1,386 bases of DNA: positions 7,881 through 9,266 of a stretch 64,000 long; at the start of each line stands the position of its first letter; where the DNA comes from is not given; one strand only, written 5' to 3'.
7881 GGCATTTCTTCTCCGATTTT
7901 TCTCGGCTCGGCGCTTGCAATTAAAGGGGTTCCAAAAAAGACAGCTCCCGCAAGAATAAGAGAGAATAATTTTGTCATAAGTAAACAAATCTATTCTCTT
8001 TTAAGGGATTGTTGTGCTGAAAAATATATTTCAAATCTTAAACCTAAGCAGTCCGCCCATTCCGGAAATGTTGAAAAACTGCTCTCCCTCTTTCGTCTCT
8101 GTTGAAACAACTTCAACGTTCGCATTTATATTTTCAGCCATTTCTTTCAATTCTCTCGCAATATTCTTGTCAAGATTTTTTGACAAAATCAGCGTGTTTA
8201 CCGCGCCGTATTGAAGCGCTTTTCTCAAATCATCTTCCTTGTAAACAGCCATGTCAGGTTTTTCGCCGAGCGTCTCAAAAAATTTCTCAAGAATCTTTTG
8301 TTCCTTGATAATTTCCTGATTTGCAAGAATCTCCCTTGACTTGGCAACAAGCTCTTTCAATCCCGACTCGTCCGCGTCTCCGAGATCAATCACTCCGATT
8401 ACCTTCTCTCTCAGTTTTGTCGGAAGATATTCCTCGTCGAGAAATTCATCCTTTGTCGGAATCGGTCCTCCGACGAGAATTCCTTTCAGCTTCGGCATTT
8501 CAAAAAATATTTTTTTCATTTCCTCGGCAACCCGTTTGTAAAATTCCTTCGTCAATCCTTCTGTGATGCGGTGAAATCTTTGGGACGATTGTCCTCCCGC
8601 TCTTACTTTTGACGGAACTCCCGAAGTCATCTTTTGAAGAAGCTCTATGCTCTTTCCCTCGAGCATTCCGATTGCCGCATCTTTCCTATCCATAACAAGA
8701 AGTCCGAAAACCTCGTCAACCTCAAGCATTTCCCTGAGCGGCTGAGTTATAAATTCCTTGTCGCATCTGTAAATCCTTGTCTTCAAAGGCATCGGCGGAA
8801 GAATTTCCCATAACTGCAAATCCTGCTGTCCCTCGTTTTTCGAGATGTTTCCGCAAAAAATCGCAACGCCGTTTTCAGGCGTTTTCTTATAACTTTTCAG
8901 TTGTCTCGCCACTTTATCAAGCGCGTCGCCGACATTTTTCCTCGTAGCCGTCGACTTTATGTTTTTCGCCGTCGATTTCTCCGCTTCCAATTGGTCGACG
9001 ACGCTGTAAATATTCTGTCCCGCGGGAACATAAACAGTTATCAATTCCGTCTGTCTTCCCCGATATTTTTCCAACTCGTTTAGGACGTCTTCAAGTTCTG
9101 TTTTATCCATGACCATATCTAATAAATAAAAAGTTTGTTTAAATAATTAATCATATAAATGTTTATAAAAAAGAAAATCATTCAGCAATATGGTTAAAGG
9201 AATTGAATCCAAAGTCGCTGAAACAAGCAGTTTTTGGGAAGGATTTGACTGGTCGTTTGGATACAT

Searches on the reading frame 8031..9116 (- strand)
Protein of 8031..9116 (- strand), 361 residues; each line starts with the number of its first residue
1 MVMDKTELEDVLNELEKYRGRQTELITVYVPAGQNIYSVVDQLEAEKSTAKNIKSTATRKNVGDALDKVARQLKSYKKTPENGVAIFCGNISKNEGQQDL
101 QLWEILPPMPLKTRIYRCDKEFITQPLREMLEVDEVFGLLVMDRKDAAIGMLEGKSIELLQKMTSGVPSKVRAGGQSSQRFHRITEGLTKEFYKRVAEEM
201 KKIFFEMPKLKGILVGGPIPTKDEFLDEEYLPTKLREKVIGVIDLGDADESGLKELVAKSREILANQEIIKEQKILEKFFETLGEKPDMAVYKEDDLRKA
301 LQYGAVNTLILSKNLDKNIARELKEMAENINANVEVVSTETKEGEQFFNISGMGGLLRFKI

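Call 74: search_protein_families(library=pfam, proteins=[window:8031-9116:-], max_evalue=0.00001)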
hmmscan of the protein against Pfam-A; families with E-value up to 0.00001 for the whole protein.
window:8031-9116:- (361 aa): 5 families
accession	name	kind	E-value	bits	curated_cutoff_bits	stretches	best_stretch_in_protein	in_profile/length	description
PF03464.20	eRF1_2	-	5e-36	124.4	27.1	1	137-265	2-132/133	eRF1 domain 2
PF03465.20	eRF1_3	-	1.9e-20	73.8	25.8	1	269-361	1-106/106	eRF1 domain 3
PF18854.6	baeRF_family10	-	1.9e-17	64.3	27.1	1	124-249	3-129/143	Bacterial archaeo-eukaryotic release factor family 10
PF03463.20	eRF1_1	-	4.4e-14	53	23.8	1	16-131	6-123/123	eRF1 domain 1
PF18859.6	acVLRF1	-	9.9e-14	52.1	27.1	1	140-262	5-126/130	Actinobacteria/chloroflexi VLRF1 release factor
